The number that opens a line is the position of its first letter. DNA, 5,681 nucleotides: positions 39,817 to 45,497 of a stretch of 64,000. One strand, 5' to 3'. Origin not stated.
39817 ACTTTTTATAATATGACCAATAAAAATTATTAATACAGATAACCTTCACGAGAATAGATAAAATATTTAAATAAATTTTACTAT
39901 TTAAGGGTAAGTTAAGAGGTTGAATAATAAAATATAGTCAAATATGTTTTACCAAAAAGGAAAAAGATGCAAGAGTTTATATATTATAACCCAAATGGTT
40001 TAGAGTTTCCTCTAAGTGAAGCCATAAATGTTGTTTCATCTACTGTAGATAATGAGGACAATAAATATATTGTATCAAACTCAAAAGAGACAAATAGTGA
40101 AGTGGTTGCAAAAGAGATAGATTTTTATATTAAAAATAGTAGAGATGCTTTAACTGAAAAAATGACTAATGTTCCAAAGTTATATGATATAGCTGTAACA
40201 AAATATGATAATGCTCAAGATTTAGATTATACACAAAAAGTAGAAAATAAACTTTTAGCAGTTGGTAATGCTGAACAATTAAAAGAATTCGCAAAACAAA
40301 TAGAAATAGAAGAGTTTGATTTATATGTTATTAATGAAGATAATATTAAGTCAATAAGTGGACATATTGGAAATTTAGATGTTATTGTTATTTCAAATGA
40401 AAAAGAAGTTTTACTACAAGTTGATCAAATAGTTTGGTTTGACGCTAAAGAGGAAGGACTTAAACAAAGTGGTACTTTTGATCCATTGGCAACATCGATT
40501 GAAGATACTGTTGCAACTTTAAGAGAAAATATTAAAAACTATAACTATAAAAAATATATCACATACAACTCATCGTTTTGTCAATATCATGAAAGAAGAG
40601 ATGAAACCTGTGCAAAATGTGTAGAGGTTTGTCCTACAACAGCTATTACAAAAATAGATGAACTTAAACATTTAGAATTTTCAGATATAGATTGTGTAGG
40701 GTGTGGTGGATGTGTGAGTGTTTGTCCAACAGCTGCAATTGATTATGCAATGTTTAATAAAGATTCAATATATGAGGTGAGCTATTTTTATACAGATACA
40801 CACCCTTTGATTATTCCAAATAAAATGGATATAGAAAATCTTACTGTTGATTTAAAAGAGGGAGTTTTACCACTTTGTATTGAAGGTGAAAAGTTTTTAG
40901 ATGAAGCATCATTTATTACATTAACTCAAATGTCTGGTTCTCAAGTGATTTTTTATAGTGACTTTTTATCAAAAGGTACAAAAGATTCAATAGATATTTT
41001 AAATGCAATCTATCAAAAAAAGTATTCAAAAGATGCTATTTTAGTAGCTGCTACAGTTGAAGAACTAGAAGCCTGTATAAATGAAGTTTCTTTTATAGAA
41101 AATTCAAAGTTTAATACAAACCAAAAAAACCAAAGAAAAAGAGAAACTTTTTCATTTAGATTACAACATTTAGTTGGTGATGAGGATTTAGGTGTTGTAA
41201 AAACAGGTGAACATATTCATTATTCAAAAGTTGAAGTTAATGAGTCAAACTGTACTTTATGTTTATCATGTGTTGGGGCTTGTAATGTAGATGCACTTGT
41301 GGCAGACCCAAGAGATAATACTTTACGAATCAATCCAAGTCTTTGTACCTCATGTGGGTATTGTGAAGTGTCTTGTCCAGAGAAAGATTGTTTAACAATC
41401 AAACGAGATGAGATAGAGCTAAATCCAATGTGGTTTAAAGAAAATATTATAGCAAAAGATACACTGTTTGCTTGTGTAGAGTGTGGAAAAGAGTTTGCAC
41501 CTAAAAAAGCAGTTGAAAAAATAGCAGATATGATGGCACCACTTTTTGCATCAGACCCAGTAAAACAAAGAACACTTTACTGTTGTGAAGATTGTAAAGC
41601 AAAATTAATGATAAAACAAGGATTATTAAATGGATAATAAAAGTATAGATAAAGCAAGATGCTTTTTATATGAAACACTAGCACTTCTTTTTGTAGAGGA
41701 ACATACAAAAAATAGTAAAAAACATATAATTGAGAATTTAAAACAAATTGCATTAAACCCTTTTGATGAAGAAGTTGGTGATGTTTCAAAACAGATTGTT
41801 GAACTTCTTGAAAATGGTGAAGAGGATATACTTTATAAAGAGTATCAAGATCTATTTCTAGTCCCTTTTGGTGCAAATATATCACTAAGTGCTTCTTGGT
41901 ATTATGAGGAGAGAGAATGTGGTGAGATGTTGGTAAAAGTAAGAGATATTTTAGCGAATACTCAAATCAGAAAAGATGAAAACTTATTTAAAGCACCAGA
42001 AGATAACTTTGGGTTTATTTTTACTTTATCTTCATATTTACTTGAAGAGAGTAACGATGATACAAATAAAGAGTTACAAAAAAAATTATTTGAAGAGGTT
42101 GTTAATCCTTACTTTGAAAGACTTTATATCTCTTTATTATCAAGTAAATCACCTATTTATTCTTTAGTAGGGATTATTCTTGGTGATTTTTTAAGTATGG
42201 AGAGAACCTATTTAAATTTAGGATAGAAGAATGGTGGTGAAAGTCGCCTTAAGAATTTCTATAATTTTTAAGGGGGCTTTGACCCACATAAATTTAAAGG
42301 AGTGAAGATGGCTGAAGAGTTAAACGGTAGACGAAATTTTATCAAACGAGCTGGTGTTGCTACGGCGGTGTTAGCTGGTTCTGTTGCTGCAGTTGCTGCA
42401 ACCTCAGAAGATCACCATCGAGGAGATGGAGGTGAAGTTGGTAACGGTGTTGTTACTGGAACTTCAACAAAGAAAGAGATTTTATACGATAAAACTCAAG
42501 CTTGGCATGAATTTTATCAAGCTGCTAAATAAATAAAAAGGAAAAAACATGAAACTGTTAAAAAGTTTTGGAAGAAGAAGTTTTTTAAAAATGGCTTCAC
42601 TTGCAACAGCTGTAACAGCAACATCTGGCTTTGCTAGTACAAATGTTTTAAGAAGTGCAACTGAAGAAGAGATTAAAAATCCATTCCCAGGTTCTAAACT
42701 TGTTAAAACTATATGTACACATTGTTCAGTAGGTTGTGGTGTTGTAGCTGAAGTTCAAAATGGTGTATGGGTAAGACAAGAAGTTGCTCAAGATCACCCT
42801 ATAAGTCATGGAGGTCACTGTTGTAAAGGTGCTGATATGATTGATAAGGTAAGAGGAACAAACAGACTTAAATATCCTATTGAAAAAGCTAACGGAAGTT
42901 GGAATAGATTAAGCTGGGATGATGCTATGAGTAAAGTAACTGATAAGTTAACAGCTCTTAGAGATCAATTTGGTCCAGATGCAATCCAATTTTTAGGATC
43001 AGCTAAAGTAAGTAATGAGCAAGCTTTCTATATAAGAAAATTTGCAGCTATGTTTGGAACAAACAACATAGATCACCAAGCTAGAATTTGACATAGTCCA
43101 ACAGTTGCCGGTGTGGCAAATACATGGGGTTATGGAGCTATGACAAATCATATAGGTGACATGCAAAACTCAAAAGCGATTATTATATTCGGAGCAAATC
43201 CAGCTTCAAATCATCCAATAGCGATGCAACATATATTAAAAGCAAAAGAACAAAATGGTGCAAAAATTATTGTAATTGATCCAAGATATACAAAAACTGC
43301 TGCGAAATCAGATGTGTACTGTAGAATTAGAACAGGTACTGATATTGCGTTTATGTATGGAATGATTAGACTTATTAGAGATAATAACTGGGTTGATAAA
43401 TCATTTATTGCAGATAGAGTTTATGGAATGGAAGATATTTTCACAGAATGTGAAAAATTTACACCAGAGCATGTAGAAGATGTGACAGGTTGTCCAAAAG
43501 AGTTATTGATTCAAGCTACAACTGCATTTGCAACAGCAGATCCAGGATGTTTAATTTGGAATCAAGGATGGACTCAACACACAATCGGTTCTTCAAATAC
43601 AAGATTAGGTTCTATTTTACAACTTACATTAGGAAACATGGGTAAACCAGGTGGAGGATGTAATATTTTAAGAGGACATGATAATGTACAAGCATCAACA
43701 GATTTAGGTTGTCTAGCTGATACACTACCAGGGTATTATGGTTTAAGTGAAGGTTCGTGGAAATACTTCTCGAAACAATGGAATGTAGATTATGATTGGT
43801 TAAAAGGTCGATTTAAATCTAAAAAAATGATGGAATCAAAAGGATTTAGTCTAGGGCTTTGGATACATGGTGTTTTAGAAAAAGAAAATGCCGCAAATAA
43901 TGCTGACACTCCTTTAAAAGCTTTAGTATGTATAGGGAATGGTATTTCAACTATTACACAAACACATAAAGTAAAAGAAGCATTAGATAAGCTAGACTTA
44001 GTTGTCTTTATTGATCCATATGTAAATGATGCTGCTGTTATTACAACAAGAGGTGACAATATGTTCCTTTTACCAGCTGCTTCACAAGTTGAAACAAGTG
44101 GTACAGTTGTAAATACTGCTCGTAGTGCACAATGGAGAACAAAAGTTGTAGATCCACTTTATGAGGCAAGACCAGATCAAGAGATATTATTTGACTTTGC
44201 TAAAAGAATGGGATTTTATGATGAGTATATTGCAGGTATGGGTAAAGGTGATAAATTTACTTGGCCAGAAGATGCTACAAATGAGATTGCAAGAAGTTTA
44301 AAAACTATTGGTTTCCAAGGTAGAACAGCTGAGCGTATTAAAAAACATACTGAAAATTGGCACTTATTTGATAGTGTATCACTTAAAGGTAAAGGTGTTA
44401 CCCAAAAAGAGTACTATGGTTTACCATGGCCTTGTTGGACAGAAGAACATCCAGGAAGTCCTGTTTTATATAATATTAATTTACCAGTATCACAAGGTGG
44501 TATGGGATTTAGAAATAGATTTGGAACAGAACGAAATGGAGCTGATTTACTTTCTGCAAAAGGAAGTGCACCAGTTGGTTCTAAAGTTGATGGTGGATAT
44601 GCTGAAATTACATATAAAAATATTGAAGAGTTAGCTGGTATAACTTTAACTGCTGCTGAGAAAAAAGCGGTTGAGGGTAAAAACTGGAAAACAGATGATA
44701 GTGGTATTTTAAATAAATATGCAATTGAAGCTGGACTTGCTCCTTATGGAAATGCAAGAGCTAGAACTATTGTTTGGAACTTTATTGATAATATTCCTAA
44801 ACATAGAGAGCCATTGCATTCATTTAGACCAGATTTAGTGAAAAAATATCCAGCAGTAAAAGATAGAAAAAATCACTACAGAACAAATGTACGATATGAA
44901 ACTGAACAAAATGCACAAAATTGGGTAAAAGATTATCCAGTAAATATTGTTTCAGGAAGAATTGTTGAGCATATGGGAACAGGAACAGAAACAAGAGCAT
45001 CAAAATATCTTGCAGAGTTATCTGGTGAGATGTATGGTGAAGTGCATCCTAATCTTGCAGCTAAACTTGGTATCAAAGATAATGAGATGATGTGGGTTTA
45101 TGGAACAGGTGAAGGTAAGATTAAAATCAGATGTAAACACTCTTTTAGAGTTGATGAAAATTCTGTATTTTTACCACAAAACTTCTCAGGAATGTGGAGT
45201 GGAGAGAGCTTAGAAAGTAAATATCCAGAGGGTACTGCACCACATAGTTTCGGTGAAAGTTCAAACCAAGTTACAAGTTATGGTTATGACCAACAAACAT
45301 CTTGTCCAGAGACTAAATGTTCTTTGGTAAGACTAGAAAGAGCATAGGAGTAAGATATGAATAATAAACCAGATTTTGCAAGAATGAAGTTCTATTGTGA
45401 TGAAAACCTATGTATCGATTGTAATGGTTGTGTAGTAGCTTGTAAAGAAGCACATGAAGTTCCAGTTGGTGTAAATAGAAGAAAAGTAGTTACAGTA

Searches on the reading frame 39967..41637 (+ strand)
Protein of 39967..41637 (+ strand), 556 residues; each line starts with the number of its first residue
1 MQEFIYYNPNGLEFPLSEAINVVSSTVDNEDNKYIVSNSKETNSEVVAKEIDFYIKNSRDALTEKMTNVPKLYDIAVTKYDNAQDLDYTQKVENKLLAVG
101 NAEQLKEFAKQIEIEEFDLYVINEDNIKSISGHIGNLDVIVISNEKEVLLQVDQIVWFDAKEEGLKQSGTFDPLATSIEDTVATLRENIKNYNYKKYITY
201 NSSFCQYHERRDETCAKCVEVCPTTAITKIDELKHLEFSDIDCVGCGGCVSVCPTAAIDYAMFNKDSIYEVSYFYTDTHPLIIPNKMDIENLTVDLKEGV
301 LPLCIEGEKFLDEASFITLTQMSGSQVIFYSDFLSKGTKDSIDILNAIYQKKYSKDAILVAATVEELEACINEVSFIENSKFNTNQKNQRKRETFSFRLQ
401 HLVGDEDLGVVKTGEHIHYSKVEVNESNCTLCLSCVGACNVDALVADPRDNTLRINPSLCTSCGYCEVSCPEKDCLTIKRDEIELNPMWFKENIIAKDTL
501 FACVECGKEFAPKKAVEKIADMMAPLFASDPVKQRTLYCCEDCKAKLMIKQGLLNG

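Call 20: search_protein_families(library=pfam, proteins=[window:39967-41637:+], max_evalue=0.0001)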
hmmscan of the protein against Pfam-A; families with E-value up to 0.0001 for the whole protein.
window:39967-41637:+ (556 aa): 10 families
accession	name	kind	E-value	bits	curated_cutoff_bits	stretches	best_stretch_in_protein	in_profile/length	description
PF00037.32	Fer4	-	3.6e-14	52.3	21.1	1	242-258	7-23/24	4Fe-4S binding domain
PF12838.12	Fer4_7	-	1.5e-12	48.2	27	2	214-257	4-52/52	4Fe-4S dicluster domain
PF14697.11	Fer4_21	-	4.8e-12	46.3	35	2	214-258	10-57/59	4Fe-4S dicluster domain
PF13237.11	Fer4_10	-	1.2e-11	44.8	25.5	2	422-471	2-53/53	4Fe-4S dicluster domain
PF13187.11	Fer4_9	-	1.2e-10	41.7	27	1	214-258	4-52/52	4Fe-4S dicluster domain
PF12837.12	Fer4_6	-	1.2e-10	41.2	25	0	454-472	3-21/24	4Fe-4S binding domain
PF12797.12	Fer4_2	-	2.1e-09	37.1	24.5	0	455-472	5-22/22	4Fe-4S binding domain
PF13484.11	Fer4_16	-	2.1e-08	35.3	30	0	243-275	2-34/66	4Fe-4S double cluster binding domain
PF25160.1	LdpA_Fe-S-bd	-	1.5e-07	31.5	27.6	1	217-260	7-45/49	LdpA Fe-S cluster-binding domain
PF13183.11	Fer4_8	-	4.1e-07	30.9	27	0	242-260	4-22/68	4Fe-4S dicluster domain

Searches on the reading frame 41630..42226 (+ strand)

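Call 20: search_protein_families(library=pfam, proteins=[window:41630-42226:+], max_evalue=0.0001)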
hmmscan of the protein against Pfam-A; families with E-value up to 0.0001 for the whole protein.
window:41630-42226:+ (198 aa): 1 family
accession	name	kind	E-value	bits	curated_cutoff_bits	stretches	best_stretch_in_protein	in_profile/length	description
PF02613.20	Nitrate_red_del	-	4.6e-18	66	22.2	1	44-165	3-134/136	Nitrate reductase delta subunit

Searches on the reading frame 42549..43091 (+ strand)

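Call 20: search_protein_families(library=pfam, proteins=[window:42549-43091:+], max_evalue=0.0001)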
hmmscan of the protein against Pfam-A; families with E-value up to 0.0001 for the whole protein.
window:42549-43091:+ (180 aa): 2 families
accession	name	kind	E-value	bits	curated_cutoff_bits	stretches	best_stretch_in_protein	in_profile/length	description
PF04879.21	Molybdop_Fe4S4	-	9.7e-13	48.3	22.7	1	50-101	2-53/55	Molybdopterin oxidoreductase Fe4S4 domain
PF00384.28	Molybdopterin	-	1.6e-10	41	24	1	106-175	1-73/353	Molybdopterin oxidoreductase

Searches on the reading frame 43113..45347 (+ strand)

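Call 20: search_protein_families(library=pfam, proteins=[window:43113-45347:+], max_evalue=0.0001)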
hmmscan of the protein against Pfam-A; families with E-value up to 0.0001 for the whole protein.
window:43113-45347:+ (744 aa): 2 families
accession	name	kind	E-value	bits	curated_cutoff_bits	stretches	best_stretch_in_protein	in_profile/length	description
PF00384.28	Molybdopterin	-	7.4e-34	117.7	24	1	9-365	97-353/353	Molybdopterin oxidoreductase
PF01568.27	Molydop_binding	-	3.2e-13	50.1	26.8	1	612-735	3-107/110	Molydopterin dinucleotide binding domain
